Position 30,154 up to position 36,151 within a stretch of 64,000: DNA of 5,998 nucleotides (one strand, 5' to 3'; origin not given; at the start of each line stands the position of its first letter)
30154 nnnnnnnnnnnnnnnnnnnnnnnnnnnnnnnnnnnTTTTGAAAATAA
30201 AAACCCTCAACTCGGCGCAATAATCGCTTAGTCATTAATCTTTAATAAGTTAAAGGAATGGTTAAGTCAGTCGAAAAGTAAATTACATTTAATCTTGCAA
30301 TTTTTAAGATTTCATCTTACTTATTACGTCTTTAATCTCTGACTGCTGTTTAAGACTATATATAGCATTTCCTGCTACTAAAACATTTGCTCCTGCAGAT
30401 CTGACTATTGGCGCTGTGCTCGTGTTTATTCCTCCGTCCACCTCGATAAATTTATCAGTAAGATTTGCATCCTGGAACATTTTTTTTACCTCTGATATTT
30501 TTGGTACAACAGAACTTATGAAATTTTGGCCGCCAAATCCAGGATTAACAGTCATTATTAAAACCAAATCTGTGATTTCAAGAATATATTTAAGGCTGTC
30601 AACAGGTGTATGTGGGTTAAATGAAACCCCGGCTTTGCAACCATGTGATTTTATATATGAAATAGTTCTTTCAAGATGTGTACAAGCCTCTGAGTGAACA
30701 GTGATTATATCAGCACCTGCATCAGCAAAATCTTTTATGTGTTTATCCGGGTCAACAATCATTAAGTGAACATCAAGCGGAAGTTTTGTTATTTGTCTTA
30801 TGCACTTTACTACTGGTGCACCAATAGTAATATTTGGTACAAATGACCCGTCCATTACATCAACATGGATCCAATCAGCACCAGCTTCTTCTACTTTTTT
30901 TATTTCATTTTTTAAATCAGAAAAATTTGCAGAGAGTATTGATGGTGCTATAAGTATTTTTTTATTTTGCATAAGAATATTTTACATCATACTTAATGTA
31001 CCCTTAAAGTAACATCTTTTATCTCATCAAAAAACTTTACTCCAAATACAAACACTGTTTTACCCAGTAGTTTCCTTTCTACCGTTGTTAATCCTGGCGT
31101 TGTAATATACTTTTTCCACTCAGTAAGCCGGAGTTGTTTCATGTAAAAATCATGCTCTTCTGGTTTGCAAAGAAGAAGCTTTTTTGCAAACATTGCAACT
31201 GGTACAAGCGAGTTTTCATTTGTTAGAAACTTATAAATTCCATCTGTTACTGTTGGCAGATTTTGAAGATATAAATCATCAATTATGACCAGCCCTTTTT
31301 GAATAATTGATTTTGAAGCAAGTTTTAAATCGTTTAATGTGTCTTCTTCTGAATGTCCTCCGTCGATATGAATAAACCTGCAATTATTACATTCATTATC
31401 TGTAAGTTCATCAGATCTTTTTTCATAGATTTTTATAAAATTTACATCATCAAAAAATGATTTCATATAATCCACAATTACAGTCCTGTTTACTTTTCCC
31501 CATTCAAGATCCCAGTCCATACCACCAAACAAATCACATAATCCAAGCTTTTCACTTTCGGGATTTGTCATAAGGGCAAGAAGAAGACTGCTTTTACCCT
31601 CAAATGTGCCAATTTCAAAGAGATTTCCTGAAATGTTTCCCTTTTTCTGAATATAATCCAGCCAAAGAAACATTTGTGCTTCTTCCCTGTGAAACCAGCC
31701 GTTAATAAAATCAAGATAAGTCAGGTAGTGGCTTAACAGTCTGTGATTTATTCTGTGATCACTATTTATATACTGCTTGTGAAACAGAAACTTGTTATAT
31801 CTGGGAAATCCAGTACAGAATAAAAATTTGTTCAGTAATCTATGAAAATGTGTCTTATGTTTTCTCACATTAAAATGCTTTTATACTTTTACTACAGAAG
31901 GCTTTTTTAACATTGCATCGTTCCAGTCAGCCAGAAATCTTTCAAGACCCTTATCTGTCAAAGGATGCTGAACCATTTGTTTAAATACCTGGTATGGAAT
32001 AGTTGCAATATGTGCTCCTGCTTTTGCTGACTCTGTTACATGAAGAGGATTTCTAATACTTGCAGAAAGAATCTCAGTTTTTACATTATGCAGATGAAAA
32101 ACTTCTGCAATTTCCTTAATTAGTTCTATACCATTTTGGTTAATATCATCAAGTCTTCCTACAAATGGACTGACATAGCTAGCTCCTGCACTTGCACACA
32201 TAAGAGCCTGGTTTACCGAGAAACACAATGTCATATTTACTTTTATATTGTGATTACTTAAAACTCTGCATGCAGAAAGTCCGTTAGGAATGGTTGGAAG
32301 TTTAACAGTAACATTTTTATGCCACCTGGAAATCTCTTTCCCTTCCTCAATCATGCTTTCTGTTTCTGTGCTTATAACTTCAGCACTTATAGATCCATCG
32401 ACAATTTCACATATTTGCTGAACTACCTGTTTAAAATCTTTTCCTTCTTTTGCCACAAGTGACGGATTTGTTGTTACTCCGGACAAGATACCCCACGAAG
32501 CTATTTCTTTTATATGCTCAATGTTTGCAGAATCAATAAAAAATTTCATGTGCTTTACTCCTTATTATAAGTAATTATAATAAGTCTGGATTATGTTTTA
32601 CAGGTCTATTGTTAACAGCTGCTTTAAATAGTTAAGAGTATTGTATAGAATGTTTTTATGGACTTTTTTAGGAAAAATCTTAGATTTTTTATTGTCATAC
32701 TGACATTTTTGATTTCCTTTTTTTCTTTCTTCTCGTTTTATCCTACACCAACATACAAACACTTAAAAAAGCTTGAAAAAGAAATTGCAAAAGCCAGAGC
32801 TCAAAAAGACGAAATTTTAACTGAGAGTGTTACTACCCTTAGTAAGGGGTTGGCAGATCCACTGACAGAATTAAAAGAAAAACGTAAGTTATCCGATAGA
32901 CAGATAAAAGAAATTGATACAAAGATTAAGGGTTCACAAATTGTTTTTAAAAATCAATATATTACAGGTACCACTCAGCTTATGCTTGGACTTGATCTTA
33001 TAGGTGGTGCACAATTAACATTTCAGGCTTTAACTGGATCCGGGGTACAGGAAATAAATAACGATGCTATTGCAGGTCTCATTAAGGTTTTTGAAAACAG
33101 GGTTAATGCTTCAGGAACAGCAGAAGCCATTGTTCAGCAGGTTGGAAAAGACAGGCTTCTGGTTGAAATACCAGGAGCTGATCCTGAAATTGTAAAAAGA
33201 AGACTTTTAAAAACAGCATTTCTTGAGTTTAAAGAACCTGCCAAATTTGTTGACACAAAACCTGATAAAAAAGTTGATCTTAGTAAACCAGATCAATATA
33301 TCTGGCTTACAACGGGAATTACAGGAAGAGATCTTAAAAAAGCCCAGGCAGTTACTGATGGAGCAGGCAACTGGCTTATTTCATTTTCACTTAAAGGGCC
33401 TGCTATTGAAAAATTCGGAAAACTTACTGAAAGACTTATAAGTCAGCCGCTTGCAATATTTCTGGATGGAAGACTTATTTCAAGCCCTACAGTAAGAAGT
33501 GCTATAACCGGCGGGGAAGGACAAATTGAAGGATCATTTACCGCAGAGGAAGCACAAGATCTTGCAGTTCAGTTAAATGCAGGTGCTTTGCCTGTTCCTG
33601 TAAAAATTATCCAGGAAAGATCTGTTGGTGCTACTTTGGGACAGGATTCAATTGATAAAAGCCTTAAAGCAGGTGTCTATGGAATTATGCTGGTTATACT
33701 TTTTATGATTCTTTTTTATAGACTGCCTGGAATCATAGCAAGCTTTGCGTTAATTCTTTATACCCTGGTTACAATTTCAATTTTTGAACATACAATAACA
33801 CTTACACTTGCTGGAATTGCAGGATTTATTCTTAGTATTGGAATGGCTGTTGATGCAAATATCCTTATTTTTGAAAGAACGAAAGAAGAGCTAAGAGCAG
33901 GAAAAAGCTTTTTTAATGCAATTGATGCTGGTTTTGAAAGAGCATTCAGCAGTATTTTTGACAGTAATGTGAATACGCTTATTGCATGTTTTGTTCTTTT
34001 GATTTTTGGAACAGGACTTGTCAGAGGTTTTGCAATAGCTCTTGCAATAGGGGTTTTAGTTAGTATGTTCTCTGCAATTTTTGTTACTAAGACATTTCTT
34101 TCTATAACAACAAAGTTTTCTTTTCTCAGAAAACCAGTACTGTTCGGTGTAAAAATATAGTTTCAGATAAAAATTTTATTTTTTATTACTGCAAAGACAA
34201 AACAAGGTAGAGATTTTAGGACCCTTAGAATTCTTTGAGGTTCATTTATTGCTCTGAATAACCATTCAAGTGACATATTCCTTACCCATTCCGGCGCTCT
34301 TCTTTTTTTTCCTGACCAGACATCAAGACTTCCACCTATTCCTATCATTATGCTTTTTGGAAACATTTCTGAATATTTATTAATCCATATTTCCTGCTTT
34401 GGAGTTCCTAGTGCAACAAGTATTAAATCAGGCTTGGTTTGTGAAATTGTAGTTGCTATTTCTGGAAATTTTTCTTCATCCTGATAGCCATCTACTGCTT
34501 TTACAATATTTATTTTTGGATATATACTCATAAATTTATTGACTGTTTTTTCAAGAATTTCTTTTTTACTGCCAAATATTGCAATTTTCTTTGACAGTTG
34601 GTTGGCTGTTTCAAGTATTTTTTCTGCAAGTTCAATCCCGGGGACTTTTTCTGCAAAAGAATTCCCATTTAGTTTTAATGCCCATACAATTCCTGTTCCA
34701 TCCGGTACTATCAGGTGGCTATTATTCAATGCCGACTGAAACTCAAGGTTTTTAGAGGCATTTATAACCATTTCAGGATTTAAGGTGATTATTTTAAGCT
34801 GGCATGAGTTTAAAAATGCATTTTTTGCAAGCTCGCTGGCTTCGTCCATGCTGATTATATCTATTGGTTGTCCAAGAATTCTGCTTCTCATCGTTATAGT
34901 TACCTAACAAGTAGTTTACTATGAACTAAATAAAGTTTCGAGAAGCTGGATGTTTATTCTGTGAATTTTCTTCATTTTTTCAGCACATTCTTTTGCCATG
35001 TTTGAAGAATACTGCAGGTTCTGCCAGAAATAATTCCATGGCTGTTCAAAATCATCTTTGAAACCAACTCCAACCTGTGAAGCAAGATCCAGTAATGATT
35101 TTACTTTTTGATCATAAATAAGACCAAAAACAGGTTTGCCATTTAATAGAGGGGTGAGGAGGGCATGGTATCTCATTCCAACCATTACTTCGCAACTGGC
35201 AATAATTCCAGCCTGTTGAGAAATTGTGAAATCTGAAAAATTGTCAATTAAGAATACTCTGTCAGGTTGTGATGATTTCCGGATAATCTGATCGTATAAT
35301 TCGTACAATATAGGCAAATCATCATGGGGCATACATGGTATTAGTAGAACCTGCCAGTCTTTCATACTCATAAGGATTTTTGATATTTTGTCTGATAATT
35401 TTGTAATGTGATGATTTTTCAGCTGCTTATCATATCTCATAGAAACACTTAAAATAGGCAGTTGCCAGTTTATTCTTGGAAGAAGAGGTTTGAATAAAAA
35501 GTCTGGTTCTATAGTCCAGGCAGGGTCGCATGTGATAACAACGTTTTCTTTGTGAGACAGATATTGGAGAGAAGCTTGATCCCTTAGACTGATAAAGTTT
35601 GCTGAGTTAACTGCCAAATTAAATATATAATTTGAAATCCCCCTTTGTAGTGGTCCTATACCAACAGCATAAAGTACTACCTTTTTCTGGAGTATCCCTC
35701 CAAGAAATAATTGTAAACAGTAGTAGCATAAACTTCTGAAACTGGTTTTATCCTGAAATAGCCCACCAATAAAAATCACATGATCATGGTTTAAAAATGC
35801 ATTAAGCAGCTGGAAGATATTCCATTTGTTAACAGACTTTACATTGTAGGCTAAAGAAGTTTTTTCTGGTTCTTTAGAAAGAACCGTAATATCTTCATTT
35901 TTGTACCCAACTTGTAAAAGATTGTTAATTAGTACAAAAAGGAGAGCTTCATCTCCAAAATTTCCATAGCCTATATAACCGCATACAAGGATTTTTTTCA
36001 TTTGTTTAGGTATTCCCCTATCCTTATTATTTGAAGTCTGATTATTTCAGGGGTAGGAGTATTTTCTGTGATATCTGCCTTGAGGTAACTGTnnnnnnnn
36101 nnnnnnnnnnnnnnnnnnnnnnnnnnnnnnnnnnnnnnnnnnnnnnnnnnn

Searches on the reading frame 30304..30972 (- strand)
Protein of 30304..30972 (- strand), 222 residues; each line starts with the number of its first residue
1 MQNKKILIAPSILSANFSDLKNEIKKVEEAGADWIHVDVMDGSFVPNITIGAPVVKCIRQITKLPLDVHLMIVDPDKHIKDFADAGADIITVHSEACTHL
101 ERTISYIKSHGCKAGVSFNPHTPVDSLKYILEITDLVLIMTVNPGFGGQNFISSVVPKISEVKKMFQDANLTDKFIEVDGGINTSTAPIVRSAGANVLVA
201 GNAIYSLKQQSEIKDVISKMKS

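Call 8: search_protein_families(library=pfam, proteins=[window:30304-30972:-], max_evalue=0.00001)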
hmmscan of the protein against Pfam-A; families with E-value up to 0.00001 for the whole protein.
window:30304-30972:- (222 aa): 1 family
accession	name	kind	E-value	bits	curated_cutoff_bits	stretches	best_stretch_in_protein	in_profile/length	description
PF00834.25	Ribul_P_3_epim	-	5.9e-84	280.8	21.1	1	8-205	2-198/198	Ribulose-phosphate 3 epimerase family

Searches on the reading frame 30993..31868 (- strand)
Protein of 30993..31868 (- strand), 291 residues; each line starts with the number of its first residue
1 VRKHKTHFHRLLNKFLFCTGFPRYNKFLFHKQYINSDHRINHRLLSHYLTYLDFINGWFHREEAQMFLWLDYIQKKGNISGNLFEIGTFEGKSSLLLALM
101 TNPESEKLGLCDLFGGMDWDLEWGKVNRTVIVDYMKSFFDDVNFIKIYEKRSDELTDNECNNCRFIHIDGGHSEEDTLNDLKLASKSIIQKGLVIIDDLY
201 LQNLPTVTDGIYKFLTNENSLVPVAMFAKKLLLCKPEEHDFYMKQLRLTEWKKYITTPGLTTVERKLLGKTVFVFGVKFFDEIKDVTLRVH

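Call 8: search_protein_families(library=pfam, proteins=[window:30993-31868:-], max_evalue=0.00001)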
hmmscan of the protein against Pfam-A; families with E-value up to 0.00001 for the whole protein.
window:30993-31868:- (291 aa): 1 family
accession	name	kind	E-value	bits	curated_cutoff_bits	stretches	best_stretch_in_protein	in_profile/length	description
PF13578.12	Methyltransf_24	-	7.6e-12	46.5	26.3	1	85-198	2-104/105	Methyltransferase domain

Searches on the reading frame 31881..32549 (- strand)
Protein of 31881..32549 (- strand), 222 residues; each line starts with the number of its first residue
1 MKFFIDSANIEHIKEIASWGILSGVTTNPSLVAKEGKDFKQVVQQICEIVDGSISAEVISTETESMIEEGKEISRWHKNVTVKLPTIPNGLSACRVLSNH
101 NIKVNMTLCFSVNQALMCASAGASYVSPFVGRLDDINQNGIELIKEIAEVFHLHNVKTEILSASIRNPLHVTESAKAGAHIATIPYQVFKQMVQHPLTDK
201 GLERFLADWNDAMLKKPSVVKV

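Call 8: search_protein_families(library=pfam, proteins=[window:31881-32549:-], max_evalue=0.00001)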
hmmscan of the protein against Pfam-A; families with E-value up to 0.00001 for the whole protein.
window:31881-32549:- (222 aa): 1 family
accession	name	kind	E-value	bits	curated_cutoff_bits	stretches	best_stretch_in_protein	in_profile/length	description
PF00923.25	TAL_FSA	-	1.2e-62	212.3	27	1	3-211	1-280/285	Transaldolase/Fructose-6-phosphate aldolase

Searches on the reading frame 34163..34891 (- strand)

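Call 61: search_protein_families(library=pfam, proteins=[window:34163-34891:-], max_evalue=0.0001)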
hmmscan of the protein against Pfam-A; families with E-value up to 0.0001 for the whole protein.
window:34163-34891:- (242 aa): 1 family
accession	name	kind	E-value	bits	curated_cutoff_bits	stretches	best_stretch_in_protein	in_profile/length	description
PF03808.19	Glyco_tran_WecG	-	1.5e-56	191.2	27.4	1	59-224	2-167/168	Glycosyl transferase WecG/TagA/CpsF family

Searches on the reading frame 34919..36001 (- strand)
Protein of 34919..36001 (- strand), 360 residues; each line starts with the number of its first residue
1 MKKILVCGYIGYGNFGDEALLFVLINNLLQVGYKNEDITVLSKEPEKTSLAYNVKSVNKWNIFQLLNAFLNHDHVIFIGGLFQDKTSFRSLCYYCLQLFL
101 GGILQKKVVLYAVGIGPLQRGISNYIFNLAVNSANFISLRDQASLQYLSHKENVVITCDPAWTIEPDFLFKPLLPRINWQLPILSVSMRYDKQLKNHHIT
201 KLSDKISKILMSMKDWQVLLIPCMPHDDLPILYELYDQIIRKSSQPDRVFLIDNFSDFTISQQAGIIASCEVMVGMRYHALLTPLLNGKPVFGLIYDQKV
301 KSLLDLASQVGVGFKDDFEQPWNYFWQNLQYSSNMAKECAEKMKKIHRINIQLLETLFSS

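Call 61: search_protein_families(library=pfam, proteins=[window:34919-36001:-], max_evalue=0.0001)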
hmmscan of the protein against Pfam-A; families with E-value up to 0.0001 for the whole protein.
window:34919-36001:- (360 aa): 1 family
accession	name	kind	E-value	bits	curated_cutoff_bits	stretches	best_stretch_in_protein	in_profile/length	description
PF04230.19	PS_pyruv_trans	-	1.6e-36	127.1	25.3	1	14-297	1-279/280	Polysaccharide pyruvyl transferase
